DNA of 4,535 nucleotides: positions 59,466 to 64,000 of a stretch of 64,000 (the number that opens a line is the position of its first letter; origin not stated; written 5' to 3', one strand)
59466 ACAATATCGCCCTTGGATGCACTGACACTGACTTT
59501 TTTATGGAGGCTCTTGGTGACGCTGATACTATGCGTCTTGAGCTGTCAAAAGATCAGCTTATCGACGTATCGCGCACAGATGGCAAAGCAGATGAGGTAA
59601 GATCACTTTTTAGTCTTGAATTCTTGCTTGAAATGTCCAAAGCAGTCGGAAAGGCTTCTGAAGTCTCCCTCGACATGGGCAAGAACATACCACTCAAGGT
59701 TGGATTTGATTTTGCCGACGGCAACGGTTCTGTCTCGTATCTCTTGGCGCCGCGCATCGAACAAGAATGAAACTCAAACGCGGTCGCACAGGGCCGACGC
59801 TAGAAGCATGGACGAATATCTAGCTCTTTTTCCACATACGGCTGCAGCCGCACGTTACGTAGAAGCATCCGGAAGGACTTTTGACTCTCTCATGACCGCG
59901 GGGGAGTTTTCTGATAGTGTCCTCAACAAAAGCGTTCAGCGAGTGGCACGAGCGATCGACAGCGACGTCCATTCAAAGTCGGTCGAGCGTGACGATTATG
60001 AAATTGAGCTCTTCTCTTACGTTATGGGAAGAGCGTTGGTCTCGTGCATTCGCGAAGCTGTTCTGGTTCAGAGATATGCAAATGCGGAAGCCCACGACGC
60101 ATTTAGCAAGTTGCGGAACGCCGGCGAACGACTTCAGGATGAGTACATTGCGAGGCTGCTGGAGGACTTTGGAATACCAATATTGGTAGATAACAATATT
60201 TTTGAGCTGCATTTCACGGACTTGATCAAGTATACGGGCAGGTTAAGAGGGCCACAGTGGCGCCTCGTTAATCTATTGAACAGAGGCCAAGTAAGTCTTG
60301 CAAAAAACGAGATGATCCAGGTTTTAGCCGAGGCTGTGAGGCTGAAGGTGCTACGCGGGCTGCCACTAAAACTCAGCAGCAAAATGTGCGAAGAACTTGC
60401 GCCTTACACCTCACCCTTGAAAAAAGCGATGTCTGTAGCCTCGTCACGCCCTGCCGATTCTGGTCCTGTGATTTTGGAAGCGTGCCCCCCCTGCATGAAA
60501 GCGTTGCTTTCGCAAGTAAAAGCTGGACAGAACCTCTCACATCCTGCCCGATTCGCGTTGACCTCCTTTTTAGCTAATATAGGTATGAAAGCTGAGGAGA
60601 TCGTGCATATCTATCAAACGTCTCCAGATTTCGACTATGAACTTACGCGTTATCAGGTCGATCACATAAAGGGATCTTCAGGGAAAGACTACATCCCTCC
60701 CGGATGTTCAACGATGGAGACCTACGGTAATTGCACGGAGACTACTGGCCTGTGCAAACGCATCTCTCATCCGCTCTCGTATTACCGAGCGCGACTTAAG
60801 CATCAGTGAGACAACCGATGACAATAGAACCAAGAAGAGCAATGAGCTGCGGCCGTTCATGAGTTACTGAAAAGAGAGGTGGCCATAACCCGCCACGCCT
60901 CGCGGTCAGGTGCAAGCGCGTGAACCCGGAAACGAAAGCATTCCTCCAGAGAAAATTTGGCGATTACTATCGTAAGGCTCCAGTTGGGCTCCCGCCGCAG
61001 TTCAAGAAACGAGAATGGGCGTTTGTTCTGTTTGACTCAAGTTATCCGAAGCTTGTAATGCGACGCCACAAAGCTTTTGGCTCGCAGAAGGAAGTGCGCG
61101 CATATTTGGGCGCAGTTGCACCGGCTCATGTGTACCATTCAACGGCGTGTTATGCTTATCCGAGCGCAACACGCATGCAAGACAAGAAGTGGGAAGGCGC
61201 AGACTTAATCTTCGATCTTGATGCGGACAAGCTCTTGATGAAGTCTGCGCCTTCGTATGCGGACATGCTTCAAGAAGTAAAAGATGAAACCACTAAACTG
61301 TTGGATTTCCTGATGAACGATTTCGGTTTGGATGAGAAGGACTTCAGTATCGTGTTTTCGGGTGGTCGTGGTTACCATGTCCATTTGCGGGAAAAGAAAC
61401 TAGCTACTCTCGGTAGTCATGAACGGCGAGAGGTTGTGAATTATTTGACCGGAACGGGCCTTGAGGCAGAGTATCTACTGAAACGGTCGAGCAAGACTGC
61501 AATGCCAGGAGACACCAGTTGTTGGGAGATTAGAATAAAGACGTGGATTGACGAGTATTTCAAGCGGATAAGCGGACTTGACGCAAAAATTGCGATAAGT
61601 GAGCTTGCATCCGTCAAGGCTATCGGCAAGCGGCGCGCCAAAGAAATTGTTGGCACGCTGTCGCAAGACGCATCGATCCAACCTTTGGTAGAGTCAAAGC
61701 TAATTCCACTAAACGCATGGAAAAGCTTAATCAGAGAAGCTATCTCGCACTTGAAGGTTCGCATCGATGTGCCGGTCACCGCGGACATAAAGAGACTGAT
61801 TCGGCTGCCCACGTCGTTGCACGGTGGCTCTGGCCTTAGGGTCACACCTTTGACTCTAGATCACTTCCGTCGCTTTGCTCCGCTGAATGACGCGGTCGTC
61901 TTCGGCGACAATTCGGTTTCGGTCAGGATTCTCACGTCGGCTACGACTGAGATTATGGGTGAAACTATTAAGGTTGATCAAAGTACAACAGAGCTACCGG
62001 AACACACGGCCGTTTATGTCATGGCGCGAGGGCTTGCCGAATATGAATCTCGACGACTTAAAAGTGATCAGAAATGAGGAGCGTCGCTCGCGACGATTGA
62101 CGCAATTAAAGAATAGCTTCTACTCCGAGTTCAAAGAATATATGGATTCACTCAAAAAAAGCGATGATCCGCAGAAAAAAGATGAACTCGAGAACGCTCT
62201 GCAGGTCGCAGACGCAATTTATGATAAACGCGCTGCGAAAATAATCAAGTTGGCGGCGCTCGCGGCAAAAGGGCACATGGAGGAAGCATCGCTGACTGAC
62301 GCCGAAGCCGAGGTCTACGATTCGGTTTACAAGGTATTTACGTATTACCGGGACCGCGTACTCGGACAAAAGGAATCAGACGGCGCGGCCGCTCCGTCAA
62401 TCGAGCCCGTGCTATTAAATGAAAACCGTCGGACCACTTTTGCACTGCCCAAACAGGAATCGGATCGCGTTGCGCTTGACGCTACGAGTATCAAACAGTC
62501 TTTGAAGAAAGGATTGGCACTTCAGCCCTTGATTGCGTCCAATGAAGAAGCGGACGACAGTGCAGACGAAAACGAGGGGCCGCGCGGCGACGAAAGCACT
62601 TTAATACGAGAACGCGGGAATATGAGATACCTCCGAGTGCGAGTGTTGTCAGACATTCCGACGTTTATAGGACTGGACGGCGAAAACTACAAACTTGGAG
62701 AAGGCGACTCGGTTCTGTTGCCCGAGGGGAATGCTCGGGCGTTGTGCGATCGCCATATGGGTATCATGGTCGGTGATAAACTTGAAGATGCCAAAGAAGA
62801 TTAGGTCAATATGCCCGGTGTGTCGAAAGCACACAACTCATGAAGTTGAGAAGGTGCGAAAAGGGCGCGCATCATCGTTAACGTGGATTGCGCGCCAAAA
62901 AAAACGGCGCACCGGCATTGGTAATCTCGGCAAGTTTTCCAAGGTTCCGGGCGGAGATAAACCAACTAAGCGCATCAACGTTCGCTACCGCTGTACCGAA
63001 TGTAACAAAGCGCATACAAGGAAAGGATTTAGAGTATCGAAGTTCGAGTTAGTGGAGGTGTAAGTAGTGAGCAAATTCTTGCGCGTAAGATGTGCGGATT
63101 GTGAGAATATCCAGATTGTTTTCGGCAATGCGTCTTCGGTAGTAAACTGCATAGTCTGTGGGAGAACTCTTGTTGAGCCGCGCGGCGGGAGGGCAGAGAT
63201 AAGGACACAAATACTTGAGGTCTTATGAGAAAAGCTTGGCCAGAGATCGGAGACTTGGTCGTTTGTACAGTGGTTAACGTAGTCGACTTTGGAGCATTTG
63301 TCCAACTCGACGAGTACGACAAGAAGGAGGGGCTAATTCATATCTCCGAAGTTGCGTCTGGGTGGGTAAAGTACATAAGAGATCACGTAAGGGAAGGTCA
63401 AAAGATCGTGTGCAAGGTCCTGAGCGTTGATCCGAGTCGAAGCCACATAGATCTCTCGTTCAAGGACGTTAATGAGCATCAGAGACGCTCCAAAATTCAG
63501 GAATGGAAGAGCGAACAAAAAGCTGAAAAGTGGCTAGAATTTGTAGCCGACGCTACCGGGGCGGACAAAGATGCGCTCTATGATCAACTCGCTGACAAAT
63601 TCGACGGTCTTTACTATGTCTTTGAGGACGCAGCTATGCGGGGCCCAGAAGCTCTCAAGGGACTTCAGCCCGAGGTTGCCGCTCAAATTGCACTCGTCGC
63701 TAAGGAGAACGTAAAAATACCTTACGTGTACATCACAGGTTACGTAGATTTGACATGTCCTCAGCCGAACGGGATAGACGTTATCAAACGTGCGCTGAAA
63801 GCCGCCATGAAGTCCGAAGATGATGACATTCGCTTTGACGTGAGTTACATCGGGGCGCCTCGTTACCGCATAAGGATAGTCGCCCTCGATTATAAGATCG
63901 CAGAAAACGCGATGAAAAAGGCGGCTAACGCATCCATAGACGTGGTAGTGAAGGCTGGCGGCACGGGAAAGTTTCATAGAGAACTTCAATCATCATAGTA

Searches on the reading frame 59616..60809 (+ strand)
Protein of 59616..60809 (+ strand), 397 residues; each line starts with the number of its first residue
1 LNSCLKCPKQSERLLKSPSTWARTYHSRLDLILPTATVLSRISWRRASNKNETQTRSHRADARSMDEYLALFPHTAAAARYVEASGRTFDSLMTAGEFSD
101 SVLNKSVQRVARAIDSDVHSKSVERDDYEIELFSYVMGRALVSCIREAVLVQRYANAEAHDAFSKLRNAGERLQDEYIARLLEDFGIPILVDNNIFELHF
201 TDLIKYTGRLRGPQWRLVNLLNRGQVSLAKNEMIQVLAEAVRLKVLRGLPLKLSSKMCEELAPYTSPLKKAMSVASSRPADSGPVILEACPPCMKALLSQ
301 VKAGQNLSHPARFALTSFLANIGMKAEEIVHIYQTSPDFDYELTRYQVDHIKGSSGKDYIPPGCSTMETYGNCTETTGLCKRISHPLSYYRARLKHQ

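Call 71: search_protein_families(library=pfam, proteins=[window:59616-60809:+], max_evalue=0.001)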
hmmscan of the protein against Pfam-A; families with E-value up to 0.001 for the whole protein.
window:59616-60809:+ (397 aa): 1 family
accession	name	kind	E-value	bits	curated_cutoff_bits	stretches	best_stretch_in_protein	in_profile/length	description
PF04104.19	DNA_primase_lrg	-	6.9e-31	108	22.4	1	196-374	3-205/266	Eukaryotic and archaeal DNA primase, large subunit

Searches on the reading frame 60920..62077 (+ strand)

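Call 71: search_protein_families(library=pfam, proteins=[window:60920-62077:+], max_evalue=0.001)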
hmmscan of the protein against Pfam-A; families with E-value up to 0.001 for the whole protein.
window:60920-62077:+ (385 aa): 1 family
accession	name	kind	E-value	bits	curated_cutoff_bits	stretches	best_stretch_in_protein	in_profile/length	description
PF01896.25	DNA_primase_S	-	2.1e-24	87.2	26.8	1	98-312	1-162/163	DNA primase small subunit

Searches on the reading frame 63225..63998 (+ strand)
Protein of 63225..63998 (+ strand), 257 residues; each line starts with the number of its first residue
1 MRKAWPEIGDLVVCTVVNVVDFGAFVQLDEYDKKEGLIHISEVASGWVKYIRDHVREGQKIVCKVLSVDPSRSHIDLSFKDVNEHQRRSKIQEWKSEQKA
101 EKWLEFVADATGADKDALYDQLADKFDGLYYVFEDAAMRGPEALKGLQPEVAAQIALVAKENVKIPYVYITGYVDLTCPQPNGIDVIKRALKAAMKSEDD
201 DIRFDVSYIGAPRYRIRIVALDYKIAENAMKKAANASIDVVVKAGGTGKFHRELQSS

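Call 71: search_protein_families(library=pfam, proteins=[window:63225-63998:+], max_evalue=0.001)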
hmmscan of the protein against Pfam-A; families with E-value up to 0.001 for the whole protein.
window:63225-63998:+ (257 aa): 2 families
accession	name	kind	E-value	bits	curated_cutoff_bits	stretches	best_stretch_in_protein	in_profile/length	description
PF07541.17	EIF_2_alpha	-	3.1e-29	101.7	22.8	1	119-223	6-114/114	Eukaryotic translation initiation factor 2 alpha subunit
PF00575.29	S1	-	9.5e-13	48.8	22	1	6-79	2-73/74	S1 RNA binding domain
